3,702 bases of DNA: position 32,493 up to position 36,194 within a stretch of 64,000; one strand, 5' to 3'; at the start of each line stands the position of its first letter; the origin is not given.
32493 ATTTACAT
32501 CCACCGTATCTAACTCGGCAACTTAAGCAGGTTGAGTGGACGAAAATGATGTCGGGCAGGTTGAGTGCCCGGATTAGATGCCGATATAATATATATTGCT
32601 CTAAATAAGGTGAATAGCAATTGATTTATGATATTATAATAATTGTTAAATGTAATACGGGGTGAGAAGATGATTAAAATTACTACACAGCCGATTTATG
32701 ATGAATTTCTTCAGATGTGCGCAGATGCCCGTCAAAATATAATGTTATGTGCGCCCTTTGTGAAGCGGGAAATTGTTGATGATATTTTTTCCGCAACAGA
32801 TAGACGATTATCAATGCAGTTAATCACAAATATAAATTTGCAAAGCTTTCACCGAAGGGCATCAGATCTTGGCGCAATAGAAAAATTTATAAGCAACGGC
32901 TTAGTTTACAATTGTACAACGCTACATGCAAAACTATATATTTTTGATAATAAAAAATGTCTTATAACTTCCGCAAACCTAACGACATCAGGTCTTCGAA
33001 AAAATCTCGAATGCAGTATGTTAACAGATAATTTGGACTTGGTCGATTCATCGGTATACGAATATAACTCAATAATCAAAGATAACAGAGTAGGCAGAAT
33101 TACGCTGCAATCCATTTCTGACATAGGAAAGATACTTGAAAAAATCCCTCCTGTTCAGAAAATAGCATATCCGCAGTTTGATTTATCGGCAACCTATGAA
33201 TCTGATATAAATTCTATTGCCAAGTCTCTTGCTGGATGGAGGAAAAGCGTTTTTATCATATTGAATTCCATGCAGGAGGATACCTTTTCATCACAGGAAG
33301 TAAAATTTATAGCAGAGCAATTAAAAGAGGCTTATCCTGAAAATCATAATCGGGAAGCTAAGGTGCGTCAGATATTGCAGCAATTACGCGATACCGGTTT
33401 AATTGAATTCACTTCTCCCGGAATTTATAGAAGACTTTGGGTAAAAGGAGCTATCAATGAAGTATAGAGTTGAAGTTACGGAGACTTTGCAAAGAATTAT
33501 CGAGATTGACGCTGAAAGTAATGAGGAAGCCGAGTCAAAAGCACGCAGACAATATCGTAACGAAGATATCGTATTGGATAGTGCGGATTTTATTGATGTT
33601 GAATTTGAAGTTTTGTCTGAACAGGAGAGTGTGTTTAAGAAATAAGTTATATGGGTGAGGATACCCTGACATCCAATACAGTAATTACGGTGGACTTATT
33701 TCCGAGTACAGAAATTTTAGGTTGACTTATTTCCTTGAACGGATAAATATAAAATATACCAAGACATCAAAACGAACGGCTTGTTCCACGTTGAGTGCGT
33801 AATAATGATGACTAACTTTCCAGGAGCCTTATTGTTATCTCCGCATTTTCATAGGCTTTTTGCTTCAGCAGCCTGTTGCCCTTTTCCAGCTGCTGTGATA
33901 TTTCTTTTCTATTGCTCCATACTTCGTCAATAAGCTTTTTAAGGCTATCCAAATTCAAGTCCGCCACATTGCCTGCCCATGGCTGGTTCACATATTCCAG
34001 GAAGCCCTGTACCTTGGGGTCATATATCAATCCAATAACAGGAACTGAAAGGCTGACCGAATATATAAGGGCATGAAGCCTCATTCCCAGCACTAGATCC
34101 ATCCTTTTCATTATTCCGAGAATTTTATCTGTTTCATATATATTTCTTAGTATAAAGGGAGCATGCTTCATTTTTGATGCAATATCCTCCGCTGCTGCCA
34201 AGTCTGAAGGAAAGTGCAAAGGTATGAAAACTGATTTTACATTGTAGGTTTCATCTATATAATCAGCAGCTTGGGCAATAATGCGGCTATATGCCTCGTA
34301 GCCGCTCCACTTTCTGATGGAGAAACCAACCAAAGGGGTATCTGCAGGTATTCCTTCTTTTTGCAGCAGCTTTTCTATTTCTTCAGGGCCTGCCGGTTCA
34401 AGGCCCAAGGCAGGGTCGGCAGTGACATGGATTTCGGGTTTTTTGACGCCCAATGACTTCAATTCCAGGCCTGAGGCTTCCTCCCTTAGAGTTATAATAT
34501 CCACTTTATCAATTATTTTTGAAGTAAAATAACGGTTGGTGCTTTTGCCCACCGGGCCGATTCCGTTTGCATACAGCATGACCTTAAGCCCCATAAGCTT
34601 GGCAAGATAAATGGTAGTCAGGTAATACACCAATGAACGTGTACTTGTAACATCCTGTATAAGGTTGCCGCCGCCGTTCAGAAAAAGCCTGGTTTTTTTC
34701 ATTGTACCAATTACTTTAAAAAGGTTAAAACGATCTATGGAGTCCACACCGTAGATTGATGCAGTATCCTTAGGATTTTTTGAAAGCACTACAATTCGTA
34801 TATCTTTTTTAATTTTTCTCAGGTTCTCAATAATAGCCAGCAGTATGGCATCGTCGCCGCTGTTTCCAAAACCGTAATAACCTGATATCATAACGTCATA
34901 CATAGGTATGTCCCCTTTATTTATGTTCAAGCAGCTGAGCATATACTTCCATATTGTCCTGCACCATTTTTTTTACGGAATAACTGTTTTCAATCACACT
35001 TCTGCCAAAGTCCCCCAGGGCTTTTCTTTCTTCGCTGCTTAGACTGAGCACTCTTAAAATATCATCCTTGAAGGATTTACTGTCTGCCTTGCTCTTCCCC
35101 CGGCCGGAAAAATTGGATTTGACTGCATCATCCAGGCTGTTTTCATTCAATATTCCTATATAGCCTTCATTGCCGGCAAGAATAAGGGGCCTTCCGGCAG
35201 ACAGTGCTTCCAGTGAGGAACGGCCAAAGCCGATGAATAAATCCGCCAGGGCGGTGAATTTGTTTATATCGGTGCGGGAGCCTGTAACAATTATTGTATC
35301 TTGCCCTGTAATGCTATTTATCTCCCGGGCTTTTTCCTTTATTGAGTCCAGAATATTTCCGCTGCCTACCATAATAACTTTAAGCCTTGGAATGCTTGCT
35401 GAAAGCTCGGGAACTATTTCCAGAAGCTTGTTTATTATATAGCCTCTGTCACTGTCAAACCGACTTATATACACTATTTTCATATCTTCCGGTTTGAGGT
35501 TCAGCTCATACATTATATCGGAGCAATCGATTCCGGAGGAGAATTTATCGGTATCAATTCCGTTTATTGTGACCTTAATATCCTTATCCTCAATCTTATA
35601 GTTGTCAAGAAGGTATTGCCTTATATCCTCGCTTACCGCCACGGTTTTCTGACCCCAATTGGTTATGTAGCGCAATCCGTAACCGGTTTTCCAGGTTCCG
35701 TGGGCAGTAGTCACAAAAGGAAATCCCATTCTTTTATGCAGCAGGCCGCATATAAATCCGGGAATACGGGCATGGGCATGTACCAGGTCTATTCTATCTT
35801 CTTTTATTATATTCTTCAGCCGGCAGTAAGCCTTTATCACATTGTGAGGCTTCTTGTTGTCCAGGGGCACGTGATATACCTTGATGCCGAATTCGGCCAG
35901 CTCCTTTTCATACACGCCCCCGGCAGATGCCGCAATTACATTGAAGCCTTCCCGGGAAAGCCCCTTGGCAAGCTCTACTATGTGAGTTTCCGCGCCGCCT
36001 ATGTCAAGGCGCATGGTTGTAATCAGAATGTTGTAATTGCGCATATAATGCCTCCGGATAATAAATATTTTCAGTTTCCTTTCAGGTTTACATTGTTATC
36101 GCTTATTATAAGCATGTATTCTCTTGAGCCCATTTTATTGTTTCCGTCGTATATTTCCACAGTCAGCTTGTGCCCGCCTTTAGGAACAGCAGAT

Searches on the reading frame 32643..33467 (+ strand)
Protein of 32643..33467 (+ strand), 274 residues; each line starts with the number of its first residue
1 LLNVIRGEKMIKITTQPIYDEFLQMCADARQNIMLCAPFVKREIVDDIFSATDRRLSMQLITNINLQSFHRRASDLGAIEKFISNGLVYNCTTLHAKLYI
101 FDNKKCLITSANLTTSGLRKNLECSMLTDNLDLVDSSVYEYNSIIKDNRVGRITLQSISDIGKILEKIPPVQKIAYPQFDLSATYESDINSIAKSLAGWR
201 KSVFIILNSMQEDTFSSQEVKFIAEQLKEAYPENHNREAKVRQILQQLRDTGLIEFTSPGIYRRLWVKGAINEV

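Call 52: search_protein_families(library=ncbifam, proteins=[window:32643-33467:+], max_evalue=1e-10)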
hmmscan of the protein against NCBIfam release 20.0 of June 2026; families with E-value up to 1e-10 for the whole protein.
window:32643-33467:+ (274 aa): 1 family
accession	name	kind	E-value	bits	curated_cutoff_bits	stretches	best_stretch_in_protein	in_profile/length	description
NF038319.1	DISARM_DrmC_I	equivalog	4.8e-12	45.9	133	1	92-134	182-224/236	DISARM system phospholipase D-like protein DrmC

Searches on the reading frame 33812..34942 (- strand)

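Call 52: search_protein_families(library=ncbifam, proteins=[window:33812-34942:-], max_evalue=1e-10)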
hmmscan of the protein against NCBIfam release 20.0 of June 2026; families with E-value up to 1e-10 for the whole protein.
window:33812-34942:- (376 aa): 1 family
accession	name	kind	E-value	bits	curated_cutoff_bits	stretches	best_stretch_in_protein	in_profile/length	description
TIGR03609.1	S_layer_CsaB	equivalog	1.3e-81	274.2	213.1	1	17-327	2-298/301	polysaccharide pyruvyl transferase CsaB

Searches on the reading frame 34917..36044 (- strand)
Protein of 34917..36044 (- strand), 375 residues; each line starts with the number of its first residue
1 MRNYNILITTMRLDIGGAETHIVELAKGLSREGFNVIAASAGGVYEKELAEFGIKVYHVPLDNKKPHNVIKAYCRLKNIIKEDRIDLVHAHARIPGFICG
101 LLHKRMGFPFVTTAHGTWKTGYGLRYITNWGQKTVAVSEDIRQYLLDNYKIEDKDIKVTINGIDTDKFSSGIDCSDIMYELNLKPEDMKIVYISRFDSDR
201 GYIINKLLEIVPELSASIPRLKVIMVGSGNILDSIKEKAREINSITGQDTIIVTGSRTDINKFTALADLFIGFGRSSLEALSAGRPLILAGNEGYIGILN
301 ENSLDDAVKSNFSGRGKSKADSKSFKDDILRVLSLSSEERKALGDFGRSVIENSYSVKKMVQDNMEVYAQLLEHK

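Call 52: search_protein_families(library=ncbifam, proteins=[window:34917-36044:-], max_evalue=1e-10)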
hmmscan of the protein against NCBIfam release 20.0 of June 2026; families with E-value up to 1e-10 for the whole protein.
window:34917-36044:- (375 aa): 4 families
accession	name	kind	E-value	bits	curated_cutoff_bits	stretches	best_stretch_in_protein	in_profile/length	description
TIGR03088.1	stp2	hypoth_equivalog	1.2e-27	96.9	409.05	1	10-372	8-374/374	TIGR03088 family PEP-CTERM/XrtA system glycosyltransferase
TIGR03999.1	thiol_BshA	equivalog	1.8e-21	76.5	273.7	1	23-372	19-374/375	N-acetyl-alpha-D-glucosaminyl L-malate synthase BshA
TIGR02149.1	glgA_Coryne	subfamily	2.4e-13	50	302.4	1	16-371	16-390/391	glycogen synthase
TIGR04157.1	glyco_rSAM_CFB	subfamily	1e-12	47.8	400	1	132-367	171-405/406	TIGR04157 family glycosyltransferase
